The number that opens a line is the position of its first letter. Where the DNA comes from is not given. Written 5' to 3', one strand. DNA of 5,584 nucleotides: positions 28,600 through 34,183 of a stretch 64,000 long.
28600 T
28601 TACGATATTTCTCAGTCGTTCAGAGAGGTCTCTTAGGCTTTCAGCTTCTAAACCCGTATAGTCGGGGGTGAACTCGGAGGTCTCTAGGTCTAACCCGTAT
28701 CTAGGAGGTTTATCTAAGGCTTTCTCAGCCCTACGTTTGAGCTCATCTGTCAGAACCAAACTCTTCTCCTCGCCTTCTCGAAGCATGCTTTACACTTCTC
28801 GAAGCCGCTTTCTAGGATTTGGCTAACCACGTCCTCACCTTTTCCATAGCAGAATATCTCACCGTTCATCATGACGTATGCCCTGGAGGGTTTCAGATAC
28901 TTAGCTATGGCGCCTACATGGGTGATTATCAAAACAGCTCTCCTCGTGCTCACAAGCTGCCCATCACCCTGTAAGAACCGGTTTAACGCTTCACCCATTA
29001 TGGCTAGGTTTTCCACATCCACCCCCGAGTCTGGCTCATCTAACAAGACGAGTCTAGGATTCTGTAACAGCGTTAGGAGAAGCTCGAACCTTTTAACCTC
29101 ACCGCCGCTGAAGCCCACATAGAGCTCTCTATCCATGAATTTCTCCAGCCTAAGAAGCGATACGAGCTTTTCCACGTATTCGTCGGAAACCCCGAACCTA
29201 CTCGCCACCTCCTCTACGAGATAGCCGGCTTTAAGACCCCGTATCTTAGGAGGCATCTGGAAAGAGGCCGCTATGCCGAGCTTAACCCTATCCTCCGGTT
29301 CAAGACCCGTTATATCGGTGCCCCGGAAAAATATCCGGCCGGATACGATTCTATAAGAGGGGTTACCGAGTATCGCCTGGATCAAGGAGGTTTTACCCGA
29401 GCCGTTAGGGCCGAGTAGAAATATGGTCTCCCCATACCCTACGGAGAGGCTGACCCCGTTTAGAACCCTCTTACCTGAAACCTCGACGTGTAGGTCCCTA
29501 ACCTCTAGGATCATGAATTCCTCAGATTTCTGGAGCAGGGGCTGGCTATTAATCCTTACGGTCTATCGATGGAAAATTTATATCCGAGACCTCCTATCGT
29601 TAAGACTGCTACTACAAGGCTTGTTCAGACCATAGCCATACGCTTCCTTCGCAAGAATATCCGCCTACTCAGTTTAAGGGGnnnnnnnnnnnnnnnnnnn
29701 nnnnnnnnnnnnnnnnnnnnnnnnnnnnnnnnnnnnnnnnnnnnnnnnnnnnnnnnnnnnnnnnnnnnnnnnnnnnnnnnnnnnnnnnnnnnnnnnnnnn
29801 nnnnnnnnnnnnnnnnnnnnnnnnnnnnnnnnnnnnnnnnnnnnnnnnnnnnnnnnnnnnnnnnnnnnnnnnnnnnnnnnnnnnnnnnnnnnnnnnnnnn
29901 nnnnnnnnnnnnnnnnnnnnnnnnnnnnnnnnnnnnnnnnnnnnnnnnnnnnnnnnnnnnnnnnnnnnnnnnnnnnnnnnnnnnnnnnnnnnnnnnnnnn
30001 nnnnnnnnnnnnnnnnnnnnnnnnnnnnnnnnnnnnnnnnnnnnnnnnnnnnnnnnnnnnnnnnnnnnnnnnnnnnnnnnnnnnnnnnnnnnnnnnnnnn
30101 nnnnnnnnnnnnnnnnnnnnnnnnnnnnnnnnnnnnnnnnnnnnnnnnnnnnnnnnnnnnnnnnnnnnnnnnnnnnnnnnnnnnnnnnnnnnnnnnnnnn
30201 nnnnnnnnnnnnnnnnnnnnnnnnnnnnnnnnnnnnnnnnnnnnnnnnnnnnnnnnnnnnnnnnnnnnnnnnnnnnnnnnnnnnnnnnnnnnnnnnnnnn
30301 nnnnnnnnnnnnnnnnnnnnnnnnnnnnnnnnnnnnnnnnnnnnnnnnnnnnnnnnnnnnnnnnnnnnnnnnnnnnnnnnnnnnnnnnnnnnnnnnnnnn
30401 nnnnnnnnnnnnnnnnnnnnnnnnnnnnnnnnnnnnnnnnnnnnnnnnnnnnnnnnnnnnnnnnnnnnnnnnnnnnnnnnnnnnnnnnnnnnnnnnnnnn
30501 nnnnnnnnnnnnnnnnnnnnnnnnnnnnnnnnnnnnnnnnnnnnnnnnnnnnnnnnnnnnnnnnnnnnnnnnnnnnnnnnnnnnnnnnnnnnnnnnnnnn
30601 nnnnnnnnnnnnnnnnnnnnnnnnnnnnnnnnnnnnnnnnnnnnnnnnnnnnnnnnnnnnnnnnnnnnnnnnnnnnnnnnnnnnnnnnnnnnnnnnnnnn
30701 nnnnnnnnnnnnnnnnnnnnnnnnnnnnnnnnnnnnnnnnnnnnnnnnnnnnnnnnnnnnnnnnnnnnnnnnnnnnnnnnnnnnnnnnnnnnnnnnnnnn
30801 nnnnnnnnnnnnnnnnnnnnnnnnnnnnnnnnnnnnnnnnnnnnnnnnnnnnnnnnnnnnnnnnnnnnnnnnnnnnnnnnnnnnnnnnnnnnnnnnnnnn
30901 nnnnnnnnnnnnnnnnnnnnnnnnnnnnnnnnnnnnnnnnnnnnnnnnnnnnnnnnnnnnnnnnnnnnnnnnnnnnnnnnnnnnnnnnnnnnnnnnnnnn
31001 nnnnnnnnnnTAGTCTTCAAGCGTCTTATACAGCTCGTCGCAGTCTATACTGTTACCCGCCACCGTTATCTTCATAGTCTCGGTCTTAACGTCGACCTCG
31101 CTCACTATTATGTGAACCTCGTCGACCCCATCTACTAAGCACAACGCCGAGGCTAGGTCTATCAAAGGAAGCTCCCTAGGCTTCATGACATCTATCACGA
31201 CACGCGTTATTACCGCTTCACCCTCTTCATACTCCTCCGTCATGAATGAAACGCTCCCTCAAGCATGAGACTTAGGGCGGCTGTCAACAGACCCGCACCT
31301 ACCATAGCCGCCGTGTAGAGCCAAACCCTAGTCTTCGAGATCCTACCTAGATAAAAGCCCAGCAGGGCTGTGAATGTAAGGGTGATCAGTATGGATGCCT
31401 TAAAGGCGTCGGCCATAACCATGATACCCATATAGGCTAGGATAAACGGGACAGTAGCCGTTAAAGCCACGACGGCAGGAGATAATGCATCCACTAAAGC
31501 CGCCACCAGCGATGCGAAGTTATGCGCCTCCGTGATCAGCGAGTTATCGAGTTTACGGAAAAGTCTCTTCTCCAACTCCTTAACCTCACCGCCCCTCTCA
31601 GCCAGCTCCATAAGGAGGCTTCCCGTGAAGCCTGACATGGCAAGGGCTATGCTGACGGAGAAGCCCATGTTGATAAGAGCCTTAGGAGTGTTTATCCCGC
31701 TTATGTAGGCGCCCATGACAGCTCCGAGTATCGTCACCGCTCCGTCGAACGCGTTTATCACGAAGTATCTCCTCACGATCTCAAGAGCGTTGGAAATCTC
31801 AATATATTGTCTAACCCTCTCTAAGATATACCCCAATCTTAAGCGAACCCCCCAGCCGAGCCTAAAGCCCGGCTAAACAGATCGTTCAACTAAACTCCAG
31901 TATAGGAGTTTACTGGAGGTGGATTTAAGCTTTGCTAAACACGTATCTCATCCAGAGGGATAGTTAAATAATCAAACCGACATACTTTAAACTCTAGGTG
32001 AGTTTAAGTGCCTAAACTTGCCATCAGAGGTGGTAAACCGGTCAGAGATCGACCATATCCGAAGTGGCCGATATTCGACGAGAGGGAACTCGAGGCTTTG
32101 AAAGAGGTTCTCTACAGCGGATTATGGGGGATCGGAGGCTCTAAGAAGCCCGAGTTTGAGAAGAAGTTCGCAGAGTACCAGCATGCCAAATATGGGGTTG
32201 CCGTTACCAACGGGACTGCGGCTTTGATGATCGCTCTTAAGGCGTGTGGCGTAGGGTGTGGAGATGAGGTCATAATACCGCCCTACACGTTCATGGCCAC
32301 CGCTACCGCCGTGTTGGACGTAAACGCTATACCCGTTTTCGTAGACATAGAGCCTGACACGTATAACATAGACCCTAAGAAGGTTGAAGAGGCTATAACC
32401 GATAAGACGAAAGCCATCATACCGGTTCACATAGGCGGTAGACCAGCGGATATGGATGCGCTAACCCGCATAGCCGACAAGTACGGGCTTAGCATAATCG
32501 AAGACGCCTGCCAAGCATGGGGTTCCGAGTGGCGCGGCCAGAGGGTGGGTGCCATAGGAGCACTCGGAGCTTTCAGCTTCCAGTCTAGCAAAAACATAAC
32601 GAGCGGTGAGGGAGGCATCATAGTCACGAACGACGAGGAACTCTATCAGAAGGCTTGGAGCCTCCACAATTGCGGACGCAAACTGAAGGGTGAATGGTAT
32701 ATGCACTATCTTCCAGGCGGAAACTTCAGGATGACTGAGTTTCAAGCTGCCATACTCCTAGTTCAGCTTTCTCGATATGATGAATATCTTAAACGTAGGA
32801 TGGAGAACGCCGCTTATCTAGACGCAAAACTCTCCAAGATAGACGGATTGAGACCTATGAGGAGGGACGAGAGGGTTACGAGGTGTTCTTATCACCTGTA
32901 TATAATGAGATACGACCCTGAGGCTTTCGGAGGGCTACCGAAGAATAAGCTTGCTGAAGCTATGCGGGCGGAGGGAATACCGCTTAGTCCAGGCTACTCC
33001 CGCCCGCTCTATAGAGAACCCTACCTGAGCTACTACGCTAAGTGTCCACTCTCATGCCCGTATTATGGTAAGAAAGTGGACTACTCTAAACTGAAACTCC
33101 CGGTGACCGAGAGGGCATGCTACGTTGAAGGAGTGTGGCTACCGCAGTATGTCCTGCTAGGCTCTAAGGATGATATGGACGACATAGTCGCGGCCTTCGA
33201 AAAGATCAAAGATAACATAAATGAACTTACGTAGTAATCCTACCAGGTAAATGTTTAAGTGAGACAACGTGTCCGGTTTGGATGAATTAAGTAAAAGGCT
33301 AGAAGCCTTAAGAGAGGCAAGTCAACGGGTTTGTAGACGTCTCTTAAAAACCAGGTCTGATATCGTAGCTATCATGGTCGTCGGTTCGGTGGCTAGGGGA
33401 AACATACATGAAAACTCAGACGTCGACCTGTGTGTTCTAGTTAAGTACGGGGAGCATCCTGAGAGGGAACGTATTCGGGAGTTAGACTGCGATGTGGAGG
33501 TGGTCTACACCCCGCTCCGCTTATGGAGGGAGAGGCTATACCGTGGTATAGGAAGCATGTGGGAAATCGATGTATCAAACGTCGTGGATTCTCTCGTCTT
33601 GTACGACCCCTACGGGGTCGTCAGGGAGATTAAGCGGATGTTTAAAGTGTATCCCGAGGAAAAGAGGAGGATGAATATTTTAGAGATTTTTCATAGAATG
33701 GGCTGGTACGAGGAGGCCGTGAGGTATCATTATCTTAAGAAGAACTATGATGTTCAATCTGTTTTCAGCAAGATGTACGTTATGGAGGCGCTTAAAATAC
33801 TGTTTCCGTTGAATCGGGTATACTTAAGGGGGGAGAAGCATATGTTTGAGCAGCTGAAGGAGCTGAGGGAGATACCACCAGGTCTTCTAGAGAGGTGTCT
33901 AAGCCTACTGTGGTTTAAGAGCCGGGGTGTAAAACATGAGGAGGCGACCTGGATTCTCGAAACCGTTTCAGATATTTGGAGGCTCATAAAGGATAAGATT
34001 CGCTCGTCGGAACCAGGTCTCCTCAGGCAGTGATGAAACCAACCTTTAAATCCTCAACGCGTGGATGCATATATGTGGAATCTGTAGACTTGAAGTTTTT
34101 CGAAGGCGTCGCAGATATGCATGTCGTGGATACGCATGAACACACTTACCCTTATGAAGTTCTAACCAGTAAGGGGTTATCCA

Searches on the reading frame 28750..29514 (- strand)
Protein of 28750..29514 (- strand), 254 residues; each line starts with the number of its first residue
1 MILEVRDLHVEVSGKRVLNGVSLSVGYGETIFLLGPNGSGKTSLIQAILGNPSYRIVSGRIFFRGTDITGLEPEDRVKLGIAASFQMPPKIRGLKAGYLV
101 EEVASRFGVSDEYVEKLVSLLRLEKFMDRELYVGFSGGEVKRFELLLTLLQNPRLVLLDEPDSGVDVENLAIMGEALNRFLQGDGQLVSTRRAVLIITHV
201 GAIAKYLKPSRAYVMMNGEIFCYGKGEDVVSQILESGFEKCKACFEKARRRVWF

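Call 31: search_protein_families(library=pfam, proteins=[window:28750-29514:-], max_evalue=0.001)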
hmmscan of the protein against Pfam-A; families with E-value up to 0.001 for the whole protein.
window:28750-29514:- (254 aa): 3 families
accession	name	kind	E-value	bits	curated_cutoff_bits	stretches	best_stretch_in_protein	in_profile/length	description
PF00005.33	ABC_tran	-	2.7e-22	80.3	25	1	18-162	1-136/137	ABC transporter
PF13304.12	AAA_21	-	6.1e-10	40.1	27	2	135-188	238-294/304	AAA domain, putative AbiEii toxin, Type IV TA system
PF02463.25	SMC_N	-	1.6e-05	24.9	40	1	30-53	26-52/220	RecF/RecN/SMC N terminal domain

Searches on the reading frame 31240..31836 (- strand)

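Call 31: search_protein_families(library=pfam, proteins=[window:31240-31836:-], max_evalue=0.001)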
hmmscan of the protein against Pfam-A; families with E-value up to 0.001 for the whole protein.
window:31240-31836:- (198 aa): 1 family
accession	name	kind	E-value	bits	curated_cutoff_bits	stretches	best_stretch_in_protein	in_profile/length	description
PF01988.24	VIT1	-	1.2e-07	32.2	28.1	1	105-191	130-211/214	VIT family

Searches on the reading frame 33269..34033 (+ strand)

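Call 31: search_protein_families(library=pfam, proteins=[window:33269-34033:+], max_evalue=0.001)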
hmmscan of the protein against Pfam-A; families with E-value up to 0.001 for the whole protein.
window:33269-34033:+ (254 aa): 3 families
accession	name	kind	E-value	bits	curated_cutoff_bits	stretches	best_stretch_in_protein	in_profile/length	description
PF01909.29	NTP_transf_2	-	8.8e-09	36.1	21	1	23-69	5-53/93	Nucleotidyltransferase domain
PF18765.7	Polbeta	-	3.3e-08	34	26.9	1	24-76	5-55/93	Polymerase beta, Nucleotidyltransferase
PF22600.2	MTPAP-like_central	-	0.00065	20.2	27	0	16-63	23-70/139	Poly(A) RNA polymerase, mitochondrial-like, central palm domain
